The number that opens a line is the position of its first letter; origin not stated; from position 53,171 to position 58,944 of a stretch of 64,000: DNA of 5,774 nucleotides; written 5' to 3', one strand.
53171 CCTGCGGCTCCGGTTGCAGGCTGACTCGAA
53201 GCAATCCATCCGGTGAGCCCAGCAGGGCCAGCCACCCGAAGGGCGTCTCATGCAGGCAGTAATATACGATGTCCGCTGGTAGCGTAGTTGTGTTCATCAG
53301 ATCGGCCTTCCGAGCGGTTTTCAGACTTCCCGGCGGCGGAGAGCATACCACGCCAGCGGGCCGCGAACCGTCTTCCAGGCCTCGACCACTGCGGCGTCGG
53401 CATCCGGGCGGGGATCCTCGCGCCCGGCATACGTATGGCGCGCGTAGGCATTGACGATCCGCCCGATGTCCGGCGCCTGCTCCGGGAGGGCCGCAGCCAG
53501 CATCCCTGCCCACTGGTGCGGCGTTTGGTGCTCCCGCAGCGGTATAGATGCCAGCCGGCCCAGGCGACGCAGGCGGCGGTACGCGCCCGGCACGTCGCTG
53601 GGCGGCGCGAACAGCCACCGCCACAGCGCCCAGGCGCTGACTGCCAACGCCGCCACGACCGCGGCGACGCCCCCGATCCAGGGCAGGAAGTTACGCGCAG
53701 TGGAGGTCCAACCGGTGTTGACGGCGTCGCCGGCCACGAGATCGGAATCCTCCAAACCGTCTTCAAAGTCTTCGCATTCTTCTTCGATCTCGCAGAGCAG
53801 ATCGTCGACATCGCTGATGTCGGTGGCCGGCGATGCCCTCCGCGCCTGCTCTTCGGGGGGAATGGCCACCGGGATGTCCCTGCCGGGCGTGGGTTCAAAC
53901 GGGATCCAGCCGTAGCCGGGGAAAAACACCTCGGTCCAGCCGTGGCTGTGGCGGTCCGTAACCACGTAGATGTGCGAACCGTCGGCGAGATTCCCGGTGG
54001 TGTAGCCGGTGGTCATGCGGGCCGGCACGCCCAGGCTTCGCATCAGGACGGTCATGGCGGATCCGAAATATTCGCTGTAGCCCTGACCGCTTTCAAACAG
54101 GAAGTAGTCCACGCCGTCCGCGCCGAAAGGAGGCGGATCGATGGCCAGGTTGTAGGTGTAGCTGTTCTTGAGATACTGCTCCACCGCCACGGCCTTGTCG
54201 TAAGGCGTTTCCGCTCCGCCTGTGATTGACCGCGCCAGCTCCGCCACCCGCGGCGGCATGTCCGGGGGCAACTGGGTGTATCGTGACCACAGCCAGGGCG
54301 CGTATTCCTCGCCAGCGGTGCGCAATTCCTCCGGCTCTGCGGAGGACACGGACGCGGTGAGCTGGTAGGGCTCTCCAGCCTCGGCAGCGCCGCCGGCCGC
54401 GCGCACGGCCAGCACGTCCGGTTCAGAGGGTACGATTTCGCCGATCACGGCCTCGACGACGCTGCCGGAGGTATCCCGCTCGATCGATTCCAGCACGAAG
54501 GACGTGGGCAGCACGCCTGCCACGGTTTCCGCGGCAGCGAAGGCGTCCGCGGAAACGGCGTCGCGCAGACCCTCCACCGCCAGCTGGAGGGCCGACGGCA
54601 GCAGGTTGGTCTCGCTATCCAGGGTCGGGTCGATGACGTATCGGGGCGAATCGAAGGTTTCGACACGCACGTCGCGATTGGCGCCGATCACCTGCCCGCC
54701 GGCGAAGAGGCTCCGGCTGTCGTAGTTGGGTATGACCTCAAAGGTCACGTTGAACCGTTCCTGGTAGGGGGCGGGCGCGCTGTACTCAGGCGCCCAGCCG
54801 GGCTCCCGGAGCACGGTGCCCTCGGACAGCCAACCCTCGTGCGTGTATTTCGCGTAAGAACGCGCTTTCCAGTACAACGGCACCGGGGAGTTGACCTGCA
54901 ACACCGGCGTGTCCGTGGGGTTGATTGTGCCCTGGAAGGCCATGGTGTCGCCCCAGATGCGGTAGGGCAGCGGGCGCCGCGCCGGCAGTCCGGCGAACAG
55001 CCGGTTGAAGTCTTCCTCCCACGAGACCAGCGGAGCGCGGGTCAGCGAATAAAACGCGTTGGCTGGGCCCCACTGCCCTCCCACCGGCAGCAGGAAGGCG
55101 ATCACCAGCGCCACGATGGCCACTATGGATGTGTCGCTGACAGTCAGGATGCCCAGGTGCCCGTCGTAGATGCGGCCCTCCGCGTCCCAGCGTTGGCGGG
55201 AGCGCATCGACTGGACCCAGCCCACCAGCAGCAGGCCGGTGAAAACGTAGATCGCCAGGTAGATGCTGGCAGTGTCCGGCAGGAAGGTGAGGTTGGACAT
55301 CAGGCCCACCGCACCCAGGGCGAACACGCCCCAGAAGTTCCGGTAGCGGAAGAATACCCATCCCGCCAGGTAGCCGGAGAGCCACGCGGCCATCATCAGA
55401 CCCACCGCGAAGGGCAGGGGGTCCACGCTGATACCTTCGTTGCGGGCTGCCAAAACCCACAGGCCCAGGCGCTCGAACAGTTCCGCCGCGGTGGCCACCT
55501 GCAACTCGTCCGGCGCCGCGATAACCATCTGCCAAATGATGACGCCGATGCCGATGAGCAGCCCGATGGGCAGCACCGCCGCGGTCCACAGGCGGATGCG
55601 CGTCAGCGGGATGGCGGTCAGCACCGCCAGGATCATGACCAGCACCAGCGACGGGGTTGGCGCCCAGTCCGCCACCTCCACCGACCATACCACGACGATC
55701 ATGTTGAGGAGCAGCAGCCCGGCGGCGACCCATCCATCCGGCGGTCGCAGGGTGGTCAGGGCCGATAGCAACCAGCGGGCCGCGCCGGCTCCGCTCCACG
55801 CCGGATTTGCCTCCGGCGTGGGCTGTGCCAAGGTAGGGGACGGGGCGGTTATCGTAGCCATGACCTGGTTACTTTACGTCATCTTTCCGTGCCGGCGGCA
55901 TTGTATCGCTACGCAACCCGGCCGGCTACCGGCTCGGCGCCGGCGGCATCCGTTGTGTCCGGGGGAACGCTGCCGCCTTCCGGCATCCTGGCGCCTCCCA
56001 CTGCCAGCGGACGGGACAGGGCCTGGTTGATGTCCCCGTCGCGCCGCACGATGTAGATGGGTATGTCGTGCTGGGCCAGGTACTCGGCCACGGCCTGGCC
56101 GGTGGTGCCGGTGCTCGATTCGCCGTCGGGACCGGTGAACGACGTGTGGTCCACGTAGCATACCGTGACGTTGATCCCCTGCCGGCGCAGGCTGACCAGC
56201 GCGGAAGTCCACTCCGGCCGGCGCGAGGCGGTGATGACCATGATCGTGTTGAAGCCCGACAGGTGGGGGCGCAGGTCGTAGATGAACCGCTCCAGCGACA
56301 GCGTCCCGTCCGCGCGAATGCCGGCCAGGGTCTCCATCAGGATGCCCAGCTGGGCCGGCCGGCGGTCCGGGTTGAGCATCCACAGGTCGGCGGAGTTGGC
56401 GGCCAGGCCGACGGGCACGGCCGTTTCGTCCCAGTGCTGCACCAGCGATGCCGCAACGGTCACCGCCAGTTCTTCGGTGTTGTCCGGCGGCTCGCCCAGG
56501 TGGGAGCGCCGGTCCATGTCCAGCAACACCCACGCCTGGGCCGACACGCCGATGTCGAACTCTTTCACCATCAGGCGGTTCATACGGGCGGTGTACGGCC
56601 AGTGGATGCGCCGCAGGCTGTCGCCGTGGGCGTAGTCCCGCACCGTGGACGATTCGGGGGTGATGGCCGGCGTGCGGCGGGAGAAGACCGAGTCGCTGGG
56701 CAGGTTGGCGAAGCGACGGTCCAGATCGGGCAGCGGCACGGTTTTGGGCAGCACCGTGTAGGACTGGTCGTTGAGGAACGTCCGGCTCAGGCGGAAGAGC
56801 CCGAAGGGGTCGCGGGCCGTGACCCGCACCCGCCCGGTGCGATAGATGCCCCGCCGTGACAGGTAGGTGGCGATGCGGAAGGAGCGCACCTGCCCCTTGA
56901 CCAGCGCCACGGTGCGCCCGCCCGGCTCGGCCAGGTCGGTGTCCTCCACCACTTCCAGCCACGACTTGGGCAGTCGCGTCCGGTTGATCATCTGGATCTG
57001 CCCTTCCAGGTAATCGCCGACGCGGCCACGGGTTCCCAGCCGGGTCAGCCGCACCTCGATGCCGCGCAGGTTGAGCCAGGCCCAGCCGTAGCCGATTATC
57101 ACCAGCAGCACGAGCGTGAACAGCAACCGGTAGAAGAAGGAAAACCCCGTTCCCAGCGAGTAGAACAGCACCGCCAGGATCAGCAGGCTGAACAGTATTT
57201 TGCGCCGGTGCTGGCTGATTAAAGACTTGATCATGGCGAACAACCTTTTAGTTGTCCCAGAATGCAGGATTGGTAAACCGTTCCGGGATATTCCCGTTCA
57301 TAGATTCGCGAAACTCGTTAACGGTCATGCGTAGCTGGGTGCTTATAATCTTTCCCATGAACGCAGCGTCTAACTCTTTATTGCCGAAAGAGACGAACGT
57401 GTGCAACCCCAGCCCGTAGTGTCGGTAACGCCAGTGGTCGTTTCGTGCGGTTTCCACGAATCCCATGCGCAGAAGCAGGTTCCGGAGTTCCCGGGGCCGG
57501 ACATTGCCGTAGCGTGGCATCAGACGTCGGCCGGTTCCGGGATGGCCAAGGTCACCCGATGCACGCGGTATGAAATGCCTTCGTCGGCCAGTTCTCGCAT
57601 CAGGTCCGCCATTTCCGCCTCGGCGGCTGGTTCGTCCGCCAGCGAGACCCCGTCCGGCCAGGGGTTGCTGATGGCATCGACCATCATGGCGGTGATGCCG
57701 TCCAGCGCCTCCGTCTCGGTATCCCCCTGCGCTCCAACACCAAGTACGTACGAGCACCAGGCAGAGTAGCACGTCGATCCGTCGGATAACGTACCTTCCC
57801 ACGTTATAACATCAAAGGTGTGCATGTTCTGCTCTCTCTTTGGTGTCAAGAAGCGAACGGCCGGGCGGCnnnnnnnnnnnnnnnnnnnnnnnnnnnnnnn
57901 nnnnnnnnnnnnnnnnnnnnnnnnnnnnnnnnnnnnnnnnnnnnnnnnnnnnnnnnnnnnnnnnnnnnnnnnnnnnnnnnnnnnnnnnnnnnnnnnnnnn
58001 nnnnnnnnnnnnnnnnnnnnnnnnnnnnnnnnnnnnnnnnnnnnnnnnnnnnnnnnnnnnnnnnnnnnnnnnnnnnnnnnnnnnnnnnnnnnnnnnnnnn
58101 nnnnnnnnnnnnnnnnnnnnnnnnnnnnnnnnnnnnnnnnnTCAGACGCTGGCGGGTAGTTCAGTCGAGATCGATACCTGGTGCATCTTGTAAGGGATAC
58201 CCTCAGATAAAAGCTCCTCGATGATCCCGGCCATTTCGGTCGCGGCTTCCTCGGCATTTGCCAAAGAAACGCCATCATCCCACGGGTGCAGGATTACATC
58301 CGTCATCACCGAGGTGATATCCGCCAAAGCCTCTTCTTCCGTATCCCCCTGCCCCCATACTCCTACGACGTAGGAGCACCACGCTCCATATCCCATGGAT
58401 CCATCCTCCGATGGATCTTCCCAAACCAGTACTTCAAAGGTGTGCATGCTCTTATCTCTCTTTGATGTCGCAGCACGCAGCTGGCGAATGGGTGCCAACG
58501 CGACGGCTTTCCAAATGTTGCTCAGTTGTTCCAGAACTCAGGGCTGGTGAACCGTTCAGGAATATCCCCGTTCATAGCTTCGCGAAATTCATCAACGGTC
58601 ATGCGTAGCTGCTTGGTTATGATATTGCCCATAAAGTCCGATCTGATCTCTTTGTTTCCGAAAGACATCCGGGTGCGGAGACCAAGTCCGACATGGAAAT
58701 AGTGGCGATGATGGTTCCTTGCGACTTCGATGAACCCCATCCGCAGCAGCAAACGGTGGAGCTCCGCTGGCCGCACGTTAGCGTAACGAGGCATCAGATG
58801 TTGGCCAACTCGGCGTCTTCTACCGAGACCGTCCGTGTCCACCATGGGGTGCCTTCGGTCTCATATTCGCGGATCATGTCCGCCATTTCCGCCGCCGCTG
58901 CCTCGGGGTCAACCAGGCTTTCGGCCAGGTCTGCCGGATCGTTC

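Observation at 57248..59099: Three HicB-like/HicA-like pairs wedged inside the MoxR-DUF58-transglutaminase operon, inverted relative to the 31-kb array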

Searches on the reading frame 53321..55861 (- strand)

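Call 5: search_protein_families(library=pfam, proteins=[window:53321-55861:-], max_evalue=0.01)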
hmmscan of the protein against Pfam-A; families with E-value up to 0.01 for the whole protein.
window:53321-55861:- (846 aa): 2 families
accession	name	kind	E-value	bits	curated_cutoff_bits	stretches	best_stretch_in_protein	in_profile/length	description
PF01841.26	Transglut_core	-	3.3e-26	92.1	23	1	541-657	2-108/108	Transglutaminase-like superfamily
PF13559.11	DUF4129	-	5.8e-08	33.1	24.8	1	761-829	2-68/69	Domain of unknown function (DUF4129)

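Call 65: search_protein_families(library=padloc, max_evalue=0.1, proteins=[window:53321-55861:-])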
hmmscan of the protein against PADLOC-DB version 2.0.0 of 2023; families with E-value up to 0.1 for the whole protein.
window:53321-55861:- (846 aa): 0 families

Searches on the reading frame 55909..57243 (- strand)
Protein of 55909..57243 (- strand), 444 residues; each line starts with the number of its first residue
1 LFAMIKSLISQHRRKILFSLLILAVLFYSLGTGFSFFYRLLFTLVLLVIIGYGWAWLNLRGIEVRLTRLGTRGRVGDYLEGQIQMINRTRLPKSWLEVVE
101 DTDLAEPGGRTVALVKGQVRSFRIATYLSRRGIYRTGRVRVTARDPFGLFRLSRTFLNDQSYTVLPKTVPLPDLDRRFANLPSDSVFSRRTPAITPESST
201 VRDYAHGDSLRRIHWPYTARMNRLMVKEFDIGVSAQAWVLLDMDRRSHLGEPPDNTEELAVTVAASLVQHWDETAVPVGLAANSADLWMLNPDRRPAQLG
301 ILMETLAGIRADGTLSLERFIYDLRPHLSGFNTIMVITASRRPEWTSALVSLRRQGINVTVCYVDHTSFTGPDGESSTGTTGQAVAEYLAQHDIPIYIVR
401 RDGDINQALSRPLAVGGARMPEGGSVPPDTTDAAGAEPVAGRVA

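Call 5: search_protein_families(library=pfam, proteins=[window:55909-57243:-], max_evalue=0.01)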
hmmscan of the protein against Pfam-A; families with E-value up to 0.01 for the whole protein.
window:55909-57243:- (444 aa): 1 family
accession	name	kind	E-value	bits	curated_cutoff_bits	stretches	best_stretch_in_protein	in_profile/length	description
PF01882.25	DUF58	-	1.4e-13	51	23.4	1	201-294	2-95/216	Protein of unknown function DUF58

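Call 65: search_protein_families(library=padloc, max_evalue=0.1, proteins=[window:55909-57243:-])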
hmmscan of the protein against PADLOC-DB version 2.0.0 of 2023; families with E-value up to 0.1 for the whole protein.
window:55909-57243:- (444 aa): 0 families

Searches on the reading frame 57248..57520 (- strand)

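Call 4: search_protein_families(library=pfam, max_evalue=1, proteins=[window:57248-57520:-])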
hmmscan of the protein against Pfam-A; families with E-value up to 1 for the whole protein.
window:57248-57520:- (90 aa): 2 families
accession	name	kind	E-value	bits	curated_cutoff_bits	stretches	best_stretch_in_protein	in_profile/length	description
PF07927.17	HicA_toxin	-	0.0051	17.3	27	1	10-53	2-47/58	HicA toxin of bacterial toxin-antitoxin,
PF20453.3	DUF6707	-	0.14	12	27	1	27-84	159-217/279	Family of unknown function (DUF6707)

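Call 6: search_protein_families(library=ncbifam, max_evalue=1, proteins=[window:57248-57520:-])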
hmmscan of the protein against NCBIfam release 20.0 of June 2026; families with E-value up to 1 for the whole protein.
window:57248-57520:- (90 aa): 0 families

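Call 65: search_protein_families(library=padloc, max_evalue=0.1, proteins=[window:57248-57520:-])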
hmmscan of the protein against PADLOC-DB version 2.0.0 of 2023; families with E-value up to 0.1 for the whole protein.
window:57248-57520:- (90 aa): 0 families

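Call 66: search_protein_families(library=phrogs, max_evalue=0.1, proteins=[window:57248-57520:-])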
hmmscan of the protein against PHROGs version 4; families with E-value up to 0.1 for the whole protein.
window:57248-57520:- (90 aa): 1 family
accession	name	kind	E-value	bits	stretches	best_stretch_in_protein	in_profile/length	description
phrog_353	-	moron, auxiliary metabolic gene and host takeover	0.00059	20.9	1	6-59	4-60/73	toxin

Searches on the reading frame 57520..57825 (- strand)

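Call 4: search_protein_families(library=pfam, max_evalue=1, proteins=[window:57520-57825:-])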
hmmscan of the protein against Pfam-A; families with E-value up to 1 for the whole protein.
window:57520-57825:- (101 aa): 1 family
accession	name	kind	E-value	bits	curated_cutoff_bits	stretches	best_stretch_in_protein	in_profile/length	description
PF21834.1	DUF6894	-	0.039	14.5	24.1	1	57-84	15-42/69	Domain of unknown function (DUF6894)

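Call 6: search_protein_families(library=ncbifam, max_evalue=1, proteins=[window:57520-57825:-])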
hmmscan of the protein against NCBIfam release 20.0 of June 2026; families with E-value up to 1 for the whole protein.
window:57520-57825:- (101 aa): 0 families

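Call 65: search_protein_families(library=padloc, max_evalue=0.1, proteins=[window:57520-57825:-])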
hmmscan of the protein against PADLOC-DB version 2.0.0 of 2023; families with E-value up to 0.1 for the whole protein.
window:57520-57825:- (101 aa): 0 families

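Call 66: search_protein_families(library=phrogs, max_evalue=0.1, proteins=[window:57520-57825:-])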
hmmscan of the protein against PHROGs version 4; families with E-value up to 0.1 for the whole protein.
window:57520-57825:- (101 aa): 2 families
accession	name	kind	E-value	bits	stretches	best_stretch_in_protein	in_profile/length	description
phrog_30592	-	unknown function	0.0043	18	1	65-82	14-31/37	-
phrog_33575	-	unknown function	0.039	15.1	1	39-85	50-96/121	-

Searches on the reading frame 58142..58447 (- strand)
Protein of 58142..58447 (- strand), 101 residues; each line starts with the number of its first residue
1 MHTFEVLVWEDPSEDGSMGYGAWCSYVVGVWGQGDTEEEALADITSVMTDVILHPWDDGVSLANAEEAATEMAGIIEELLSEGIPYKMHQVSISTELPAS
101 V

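Call 4: search_protein_families(library=pfam, max_evalue=1, proteins=[window:58142-58447:-])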
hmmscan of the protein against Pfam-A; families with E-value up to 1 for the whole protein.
window:58142-58447:- (101 aa): 1 family
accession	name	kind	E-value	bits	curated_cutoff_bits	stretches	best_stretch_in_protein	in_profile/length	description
PF21834.1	DUF6894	-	0.11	13.1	24.1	1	53-85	11-43/69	Domain of unknown function (DUF6894)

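Call 6: search_protein_families(library=ncbifam, max_evalue=1, proteins=[window:58142-58447:-])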
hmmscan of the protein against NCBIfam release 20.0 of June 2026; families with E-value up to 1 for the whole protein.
window:58142-58447:- (101 aa): 0 families

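Call 20: find_homologous_proteins(query=window:58142-58447:-)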
Query window:58142-58447:- (101 aa): 56 proteins with E <= 0.001 among 63 candidates.
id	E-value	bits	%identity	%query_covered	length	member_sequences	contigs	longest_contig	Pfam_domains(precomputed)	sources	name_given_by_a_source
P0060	2.0e-57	210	94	100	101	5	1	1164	-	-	-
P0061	1.9e-56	206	93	100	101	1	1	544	-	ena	-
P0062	1.6e-54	200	92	98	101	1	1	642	-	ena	-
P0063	1.2e-48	181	82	100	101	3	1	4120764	-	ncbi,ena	-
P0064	1.4e-46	175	79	100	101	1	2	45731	-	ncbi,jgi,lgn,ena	-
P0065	1.8e-46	174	79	100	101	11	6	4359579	-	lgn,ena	-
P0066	3.1e-46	174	78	100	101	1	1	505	-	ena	-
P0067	3.6e-46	173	79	100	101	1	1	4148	-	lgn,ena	-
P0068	5.0e-46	173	79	100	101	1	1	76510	-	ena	-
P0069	1.1e-45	172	79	100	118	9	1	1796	-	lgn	-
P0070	1.3e-45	172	76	100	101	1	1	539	-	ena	-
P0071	1.3e-45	172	78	100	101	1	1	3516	-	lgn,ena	-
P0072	1.8e-45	171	78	100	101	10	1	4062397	-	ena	-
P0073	2.0e-45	171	77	100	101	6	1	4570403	-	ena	-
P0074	2.4e-45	171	77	100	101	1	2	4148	-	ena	-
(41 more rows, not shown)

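Call 27: search_solved_structures(query=A4, max_evalue=10, show_alignments=2)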
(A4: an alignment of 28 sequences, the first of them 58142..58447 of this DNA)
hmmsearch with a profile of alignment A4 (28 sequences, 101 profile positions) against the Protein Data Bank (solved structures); distinct sequences matched with E-value up to 10: 14.
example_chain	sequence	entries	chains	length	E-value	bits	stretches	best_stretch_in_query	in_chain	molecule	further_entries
6g1c_V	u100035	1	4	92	0.054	16.6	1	13-76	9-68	Antitoxin HicB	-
6g1n_A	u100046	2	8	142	0.1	15.7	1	10-67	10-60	antitoxin HicB | HicB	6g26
9mqa_H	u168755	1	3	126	0.11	15.6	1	18-37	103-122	310-7D11 Fab Heavy chain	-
5bv7_H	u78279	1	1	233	0.29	14.3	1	18-38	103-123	27C3 heavy chain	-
7qpr_A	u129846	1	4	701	0.3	14.2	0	44-82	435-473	ACT domain protein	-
2qya_A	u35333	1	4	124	0.69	13.1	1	27-84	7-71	Uncharacterized conserved protein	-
9h0j_A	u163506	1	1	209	0.78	12.9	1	6-40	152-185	Abscisic acid receptor PYL1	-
8ay6_A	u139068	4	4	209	0.84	12.8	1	6-40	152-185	Abscisic acid receptor PYL1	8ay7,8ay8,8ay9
8xtu_A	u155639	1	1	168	0.99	12.6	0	55-82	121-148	Rab5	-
2lvb_A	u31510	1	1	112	1.1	12.5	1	47-91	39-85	DE NOVO DESIGNED PFK fold PROTEIN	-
2ixr_A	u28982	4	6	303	1.1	12.4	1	28-73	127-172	MEMBRANE ANTIGEN | PUTATIVE MEMBRANE ANTIGEN | Translocator protein bipD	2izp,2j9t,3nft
2lnd_A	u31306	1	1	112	1.1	12.4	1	47-91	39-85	DE NOVO DESIGNED PROTEIN, PFK fold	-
1sqs_A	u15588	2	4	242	1.2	12.3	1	35-89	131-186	conserved hypothetical protein | Hypothetical protein SP1951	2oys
8fed_B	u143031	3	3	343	2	11.6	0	47-84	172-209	Virulence factor Mce family protein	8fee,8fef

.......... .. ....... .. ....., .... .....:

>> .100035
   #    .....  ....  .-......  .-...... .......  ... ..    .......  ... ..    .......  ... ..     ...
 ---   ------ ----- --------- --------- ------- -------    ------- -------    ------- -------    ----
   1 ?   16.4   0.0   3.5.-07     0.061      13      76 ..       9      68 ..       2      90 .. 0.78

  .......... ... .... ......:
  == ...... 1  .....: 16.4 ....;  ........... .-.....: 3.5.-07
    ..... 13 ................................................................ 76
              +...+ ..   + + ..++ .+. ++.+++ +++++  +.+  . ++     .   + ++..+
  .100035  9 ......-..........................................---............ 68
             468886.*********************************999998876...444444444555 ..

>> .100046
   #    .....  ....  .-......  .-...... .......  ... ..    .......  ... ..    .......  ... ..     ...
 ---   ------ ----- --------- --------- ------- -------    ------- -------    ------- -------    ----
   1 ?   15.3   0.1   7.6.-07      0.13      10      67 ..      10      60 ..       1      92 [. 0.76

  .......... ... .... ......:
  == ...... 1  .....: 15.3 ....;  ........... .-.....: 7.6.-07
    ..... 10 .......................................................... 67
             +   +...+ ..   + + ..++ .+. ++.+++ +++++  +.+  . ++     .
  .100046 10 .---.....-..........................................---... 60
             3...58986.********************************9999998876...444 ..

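Call 30: predict_structure(alignment_id=A4)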
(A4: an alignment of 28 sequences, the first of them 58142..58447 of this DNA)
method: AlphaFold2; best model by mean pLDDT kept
length: 101 residues; sequences in the alignment: 28
mean_pLDDT: 87.9   pTM: 0.75
mean pLDDT of the five models: 87.9, 86.8, 85.7, 82.0, 78.9
residues with pLDDT >= 90: 63; 70-90: 31; 50-70: 3; < 50: 4
segments of 3 or more residues with pLDDT < 50: 98-101
pLDDT, mean of each block of 10 residues (from residue 1): 91 85 92 94 93 86 91 94 94 65 34
secondary structure, 60 per line:
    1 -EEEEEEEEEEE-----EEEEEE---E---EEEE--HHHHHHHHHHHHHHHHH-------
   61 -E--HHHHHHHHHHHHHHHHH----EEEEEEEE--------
elements in order: E2-12 E18-23 E31-34 H37-53 H65-81 E86-93

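Call 33: fold_search(model_id=the predicted structure, library=pdb)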
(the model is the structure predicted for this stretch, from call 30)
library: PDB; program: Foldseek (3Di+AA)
matches with E <= 10: 508; with E <= 0.001: 0
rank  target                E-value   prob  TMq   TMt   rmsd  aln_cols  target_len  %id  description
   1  6g26_A                1.2e-03  1.00  0.52  0.41   4.9       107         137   21  The crystal structure of the Burkholderia pseudomallei HicAB complex (released 2018-10-31)
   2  6g26_B                1.5e-03  1.00  0.52  0.41   5.0       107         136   21  The crystal structure of the Burkholderia pseudomallei HicAB complex (released 2018-10-31)
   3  6g1n_A                3.8e-03  1.00  0.57  0.45   4.8       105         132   16  Crystal structure of the Burkholderia Pseudomallei antitoxin HicB (released 2018-10-31)
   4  6g1c_B                5.9e-03  0.99  0.49  0.55   4.4        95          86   13  Crystal structure of the N-terminal domain of Burkholderia Pseudomallei antitoxin HicB (released 2018-10-31)
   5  6g1n_C                7.2e-03  1.00  0.58  0.46   4.3        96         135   21  Crystal structure of the Burkholderia Pseudomallei antitoxin HicB (released 2018-10-31)
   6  6g1c_V                3.0e-02  0.92  0.43  0.49   5.1        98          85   18  Crystal structure of the N-terminal domain of Burkholderia Pseudomallei antitoxin HicB (released 2018-10-31)
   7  4p7d_B                3.2e-02  0.99  0.58  0.45   4.6       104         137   12  Antitoxin HicB3 crystal structure (released 2014-08-27)
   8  6g1c_C                3.5e-02  0.98  0.50  0.60   4.4        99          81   17  Crystal structure of the N-terminal domain of Burkholderia Pseudomallei antitoxin HicB (released 2018-10-31)
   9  4p7d_D                5.8e-02  0.96  0.56  0.44   4.6       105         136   11  Antitoxin HicB3 crystal structure (released 2014-08-27)
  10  4p78_A                9.2e-02  0.91  0.52  0.59   4.3        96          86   10  HicA3 and HicB3 toxin-antitoxin complex (released 2014-08-27)
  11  4p7d_A                9.2e-02  0.89  0.50  0.40   4.8       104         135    9  Antitoxin HicB3 crystal structure (released 2014-08-27)
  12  8kfp_MODEL_1_A        1.4e-01  0.72  0.32  0.44   3.0        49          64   16  Solution structure of Drosophila melanogaster R2D2 dsRBD1 (released 2024-06-26)
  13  6u0i_A                1.9e-01  0.80  0.43  0.33   3.7        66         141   18  Putative Antitoxin HicB3 from Escherichia coli str. K-12 substr. DH10B (released 2019-08-28)
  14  5yrz_C                2.4e-01  0.51  0.47  0.35   7.5       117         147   14  Toxin-Antitoxin complex from Streptococcus pneumoniae (released 2018-05-23)
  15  8cf1_E                2.8e-01  0.51  0.29  0.53   4.4        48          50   14  Tetracycline bound to the 30S head (released 2023-07-26)
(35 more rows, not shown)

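Call 65: search_protein_families(library=padloc, max_evalue=0.1, proteins=[window:58142-58447:-])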
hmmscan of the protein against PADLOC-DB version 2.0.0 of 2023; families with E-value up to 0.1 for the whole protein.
window:58142-58447:- (101 aa): 0 families

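Call 66: search_protein_families(library=phrogs, max_evalue=0.1, proteins=[window:58142-58447:-])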
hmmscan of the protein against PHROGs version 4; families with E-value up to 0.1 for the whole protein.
window:58142-58447:- (101 aa): 1 family
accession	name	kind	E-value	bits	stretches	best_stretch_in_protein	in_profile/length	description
phrog_24407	-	unknown function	0.028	15.6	1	25-50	24-49/127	-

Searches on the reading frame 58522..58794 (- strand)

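Call 4: search_protein_families(library=pfam, max_evalue=1, proteins=[window:58522-58794:-])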
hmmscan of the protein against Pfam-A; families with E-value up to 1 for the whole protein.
window:58522-58794:- (90 aa): 1 family
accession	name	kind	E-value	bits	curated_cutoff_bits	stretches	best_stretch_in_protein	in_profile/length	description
PF07927.17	HicA_toxin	-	0.14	12.7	27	1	11-52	3-46/58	HicA toxin of bacterial toxin-antitoxin,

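Call 6: search_protein_families(library=ncbifam, max_evalue=1, proteins=[window:58522-58794:-])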
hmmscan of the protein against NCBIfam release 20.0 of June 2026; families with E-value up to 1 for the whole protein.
window:58522-58794:- (90 aa): 1 family
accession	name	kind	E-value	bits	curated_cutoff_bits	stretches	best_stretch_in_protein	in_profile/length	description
NF051868.1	CellCycRegMopJ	equivalog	0.077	12.8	200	1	1-59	31-88/164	motility/cell cycle regulatory protein MopJ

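Call 65: search_protein_families(library=padloc, max_evalue=0.1, proteins=[window:58522-58794:-])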
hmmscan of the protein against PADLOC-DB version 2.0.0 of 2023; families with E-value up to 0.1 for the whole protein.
window:58522-58794:- (90 aa): 0 families

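Call 66: search_protein_families(library=phrogs, max_evalue=0.1, proteins=[window:58522-58794:-])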
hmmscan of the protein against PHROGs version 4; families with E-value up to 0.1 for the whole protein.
window:58522-58794:- (90 aa): 1 family
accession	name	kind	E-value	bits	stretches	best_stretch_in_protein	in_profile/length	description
phrog_353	-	moron, auxiliary metabolic gene and host takeover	0.0016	19.4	1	6-63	4-63/73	toxin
